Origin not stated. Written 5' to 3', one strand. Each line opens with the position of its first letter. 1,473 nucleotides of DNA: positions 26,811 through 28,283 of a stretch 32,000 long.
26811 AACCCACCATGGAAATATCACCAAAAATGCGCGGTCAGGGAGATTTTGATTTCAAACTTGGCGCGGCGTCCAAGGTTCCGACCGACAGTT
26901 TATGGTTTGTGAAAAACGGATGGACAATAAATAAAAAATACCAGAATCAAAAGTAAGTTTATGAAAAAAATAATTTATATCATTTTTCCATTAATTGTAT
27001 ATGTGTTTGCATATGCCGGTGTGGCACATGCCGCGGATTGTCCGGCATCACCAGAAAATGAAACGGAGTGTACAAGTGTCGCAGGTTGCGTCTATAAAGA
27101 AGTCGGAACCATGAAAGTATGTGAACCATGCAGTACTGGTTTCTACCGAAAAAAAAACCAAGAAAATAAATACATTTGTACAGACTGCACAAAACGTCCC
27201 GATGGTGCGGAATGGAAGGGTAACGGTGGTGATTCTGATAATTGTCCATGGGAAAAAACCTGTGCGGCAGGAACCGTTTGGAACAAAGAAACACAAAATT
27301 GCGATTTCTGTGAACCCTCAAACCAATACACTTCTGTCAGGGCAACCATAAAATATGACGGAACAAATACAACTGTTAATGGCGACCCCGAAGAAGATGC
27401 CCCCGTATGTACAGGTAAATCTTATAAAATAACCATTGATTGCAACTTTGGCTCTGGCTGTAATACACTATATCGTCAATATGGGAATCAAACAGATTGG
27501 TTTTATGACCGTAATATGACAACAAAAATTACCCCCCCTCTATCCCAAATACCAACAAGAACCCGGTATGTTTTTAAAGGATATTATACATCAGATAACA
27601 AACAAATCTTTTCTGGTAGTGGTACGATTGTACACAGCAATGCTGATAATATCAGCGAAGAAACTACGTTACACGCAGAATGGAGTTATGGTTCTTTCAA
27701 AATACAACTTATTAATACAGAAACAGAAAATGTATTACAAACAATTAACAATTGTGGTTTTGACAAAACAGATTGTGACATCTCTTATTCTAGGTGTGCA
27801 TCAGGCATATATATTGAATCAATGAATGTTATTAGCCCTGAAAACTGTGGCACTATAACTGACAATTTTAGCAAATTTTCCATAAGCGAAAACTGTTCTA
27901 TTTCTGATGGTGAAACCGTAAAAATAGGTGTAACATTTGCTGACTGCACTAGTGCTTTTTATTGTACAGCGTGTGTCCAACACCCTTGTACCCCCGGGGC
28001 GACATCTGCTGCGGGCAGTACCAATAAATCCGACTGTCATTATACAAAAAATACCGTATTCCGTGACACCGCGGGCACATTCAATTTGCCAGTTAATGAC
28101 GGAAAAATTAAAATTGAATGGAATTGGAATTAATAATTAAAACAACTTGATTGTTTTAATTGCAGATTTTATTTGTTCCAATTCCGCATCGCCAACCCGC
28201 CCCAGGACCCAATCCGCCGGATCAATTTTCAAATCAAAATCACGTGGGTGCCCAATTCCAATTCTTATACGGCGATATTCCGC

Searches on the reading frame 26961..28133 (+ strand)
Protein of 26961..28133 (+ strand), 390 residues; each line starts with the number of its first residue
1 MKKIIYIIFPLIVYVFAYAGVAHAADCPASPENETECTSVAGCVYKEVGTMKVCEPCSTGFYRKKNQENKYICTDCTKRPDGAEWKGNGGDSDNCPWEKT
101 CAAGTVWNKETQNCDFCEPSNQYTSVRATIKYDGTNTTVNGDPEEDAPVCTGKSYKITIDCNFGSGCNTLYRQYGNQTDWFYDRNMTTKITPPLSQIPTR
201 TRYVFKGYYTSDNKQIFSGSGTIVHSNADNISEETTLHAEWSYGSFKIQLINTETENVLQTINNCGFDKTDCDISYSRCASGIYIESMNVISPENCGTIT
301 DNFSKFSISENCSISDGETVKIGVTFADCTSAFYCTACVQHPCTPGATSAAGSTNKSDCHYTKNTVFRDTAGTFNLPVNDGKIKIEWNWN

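Call 27: search_protein_families(library=pfam, proteins=[window:26961-28133:+], max_evalue=0.01)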
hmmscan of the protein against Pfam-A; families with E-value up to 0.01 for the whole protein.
window:26961-28133:+ (390 aa): 1 family
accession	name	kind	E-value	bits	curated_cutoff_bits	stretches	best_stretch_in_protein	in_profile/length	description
PF01607.29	CBM_14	-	0.0064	17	22.1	1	92-116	22-46/53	Chitin binding Peritrophin-A domain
